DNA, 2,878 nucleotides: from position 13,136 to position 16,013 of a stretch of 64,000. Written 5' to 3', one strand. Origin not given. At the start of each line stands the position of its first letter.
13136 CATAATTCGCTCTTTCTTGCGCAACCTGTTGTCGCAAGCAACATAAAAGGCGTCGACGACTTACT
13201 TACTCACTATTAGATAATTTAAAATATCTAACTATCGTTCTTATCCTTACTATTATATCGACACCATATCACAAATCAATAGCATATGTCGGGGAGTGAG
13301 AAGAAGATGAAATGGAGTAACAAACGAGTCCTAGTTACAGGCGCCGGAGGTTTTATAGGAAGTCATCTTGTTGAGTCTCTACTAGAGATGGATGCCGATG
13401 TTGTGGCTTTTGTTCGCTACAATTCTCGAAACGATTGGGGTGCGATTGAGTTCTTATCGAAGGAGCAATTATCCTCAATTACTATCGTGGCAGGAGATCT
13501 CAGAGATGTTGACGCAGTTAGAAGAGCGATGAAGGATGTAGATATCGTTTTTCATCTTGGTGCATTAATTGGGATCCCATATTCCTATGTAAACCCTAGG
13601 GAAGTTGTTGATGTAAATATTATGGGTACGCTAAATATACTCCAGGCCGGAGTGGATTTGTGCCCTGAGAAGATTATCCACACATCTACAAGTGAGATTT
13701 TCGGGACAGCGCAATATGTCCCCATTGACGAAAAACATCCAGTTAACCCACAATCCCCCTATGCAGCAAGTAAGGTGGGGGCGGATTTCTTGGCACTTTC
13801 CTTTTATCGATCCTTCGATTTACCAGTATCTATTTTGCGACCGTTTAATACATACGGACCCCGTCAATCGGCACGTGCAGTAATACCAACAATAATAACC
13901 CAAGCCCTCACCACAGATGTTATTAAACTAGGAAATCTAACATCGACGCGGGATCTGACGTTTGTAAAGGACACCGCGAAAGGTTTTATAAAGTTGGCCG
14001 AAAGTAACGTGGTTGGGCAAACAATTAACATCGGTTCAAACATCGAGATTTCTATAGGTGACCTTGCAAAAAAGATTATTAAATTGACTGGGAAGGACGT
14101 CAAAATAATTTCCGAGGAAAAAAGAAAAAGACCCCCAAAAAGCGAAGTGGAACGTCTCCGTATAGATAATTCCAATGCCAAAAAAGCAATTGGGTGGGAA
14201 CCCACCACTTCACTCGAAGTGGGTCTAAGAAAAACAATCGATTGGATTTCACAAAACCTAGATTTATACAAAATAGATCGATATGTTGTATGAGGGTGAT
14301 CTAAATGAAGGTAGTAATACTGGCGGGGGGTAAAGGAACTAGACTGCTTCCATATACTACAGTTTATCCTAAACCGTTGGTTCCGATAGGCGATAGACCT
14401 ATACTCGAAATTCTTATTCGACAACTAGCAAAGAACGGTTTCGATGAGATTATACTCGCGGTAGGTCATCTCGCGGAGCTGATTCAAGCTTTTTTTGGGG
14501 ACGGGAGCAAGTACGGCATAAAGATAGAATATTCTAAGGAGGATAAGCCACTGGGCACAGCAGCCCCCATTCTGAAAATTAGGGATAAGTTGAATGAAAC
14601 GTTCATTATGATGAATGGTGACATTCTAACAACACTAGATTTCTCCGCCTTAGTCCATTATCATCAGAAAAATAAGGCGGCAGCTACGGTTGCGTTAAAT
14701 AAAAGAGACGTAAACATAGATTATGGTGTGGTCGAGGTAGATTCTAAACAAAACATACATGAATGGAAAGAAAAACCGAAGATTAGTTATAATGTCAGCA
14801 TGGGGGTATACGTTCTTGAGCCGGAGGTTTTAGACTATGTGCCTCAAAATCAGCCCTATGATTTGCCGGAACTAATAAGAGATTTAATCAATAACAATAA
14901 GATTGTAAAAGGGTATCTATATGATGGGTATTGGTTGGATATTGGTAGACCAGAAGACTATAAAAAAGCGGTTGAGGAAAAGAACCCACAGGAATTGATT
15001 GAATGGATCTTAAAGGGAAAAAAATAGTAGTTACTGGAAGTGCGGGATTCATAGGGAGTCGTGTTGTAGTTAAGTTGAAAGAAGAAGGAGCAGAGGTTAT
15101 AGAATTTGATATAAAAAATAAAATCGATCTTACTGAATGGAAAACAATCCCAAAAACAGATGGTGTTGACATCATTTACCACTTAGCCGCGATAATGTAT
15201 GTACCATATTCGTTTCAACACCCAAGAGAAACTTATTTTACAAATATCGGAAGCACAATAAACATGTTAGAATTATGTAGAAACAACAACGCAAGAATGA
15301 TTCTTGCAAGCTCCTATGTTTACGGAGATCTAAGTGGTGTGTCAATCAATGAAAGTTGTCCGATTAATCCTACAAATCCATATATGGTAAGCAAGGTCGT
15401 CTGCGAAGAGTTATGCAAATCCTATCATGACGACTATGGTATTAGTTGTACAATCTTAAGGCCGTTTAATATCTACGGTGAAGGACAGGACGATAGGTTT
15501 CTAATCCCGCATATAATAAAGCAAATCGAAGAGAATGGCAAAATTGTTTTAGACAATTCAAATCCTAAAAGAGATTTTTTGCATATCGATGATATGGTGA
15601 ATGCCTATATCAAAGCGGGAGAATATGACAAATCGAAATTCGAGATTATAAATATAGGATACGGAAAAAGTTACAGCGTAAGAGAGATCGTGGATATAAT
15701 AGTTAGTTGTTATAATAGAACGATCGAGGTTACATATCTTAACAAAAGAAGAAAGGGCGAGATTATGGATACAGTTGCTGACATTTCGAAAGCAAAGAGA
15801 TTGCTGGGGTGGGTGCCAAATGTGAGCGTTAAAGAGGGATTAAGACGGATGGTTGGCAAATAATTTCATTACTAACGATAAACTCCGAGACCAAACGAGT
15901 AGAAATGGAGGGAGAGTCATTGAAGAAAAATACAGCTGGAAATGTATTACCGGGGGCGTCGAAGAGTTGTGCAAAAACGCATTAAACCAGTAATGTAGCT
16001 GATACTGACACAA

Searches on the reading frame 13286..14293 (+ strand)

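Call 7: search_protein_families(library=pfam, proteins=[window:13286-14293:+], max_evalue=0.001)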
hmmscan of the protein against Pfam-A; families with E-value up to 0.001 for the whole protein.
window:13286-14293:+ (335 aa): 9 families
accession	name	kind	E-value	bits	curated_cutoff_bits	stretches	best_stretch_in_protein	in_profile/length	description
PF16363.11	GDP_Man_Dehyd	-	1.8e-72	245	27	1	16-317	1-332/332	GDP-mannose 4,6 dehydratase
PF01370.27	Epimerase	-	1e-54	185.9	20.9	1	15-250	1-240/240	NAD dependent epimerase/dehydratase family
PF01073.25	3Beta_HSD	-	5.3e-23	81.9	22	1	16-235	1-226/280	3-beta hydroxysteroid dehydrogenase/isomerase family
PF02719.21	Polysacc_synt_2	-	6e-21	75.3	20.2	1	15-273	1-252/293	Polysaccharide biosynthesis protein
PF07993.18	NAD_binding_4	-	2.3e-16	60.1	20.1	1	17-191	1-209/258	Male sterility protein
PF04321.23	RmlD_sub_bind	-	1.4e-12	47.7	27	1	14-287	2-257/287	RmlD substrate binding domain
PF13460.12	NAD_binding_10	-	1.9e-10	41.4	27.2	1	19-92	1-68/184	NAD(P)H-binding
PF05368.20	NmrA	-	2.6e-09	37.5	27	1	12-90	2-75/298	NmrA-like family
PF00106.31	adh_short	-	2.5e-08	34.1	26.6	1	13-170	1-160/195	short chain dehydrogenase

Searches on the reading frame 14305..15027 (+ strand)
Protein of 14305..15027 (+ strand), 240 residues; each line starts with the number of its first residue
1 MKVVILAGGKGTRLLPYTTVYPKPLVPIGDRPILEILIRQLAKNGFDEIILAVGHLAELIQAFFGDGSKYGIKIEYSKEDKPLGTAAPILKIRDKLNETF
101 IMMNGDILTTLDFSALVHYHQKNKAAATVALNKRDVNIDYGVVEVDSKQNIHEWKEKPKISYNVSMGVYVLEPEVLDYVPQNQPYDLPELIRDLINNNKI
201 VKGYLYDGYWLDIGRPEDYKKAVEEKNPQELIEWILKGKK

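Call 7: search_protein_families(library=pfam, proteins=[window:14305-15027:+], max_evalue=0.001)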
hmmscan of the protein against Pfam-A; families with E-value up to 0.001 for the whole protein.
window:14305-15027:+ (240 aa): 2 families
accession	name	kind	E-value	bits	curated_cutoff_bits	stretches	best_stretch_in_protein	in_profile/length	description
PF00483.29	NTP_transferase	-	7.3e-46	157.2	21.2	1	2-224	1-240/245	Nucleotidyl transferase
PF12804.13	NTP_transf_3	-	2.9e-10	41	27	1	3-130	1-121/160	MobA-like NTP transferase domain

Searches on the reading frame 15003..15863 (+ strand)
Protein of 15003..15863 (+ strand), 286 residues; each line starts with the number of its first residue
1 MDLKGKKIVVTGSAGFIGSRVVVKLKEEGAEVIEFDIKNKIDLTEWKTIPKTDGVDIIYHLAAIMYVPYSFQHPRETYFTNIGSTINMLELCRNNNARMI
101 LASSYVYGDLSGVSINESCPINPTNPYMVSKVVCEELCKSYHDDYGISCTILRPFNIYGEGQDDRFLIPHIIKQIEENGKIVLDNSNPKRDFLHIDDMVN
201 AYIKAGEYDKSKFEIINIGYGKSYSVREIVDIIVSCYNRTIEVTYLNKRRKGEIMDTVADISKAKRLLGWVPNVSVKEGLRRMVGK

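Call 7: search_protein_families(library=pfam, proteins=[window:15003-15863:+], max_evalue=0.001)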
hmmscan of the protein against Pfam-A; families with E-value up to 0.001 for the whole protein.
window:15003-15863:+ (286 aa): 6 families
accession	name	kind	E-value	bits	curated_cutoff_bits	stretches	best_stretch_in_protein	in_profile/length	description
PF01370.27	Epimerase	-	1.1e-52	179.2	20.9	1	8-219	1-240/240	NAD dependent epimerase/dehydratase family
PF16363.11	GDP_Man_Dehyd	-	5.9e-52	177.6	27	1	52-283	73-332/332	GDP-mannose 4,6 dehydratase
PF02719.21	Polysacc_synt_2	-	5e-14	52.6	20.2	1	46-242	69-252/293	Polysaccharide biosynthesis protein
PF07993.18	NAD_binding_4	-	1.4e-12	47.8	20.1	1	45-200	81-256/258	Male sterility protein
PF01073.25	3Beta_HSD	-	2e-12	47.1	22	1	9-205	1-228/280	3-beta hydroxysteroid dehydrogenase/isomerase family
PF04321.23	RmlD_sub_bind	-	7.2e-12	45.4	27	1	7-163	2-157/287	RmlD substrate binding domain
